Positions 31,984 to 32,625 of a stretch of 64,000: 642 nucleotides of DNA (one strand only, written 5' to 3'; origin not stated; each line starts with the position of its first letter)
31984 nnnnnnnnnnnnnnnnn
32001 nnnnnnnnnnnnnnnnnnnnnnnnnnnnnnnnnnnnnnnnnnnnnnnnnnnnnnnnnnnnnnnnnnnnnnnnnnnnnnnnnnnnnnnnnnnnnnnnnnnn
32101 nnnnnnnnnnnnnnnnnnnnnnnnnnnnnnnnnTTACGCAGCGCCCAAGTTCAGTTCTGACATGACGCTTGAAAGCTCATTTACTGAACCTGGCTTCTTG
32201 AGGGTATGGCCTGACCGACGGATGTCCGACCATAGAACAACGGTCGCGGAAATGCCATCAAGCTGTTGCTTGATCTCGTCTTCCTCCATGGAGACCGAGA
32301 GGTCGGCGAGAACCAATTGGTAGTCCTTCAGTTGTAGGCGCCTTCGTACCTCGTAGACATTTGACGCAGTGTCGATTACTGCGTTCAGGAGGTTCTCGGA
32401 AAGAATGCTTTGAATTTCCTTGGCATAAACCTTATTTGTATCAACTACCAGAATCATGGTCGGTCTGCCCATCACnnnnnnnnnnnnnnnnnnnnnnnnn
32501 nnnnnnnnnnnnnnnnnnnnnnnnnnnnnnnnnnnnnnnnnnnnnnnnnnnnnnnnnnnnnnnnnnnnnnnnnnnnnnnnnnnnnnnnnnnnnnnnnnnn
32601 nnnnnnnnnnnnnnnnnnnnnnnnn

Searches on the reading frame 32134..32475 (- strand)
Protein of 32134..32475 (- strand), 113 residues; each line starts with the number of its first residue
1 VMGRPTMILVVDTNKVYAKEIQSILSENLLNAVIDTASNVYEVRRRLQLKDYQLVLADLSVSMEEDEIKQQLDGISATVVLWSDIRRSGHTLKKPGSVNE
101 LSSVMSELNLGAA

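Call 107: search_protein_families(library=pfam, proteins=[window:32134-32475:-], max_evalue=0.001)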
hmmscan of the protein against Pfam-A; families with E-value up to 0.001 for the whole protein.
window:32134-32475:- (113 aa): 1 family
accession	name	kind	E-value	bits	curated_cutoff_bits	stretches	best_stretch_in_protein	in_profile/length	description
PF00072.30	Response_reg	-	0.0004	21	30.2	1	8-61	1-52/111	Response regulator receiver domain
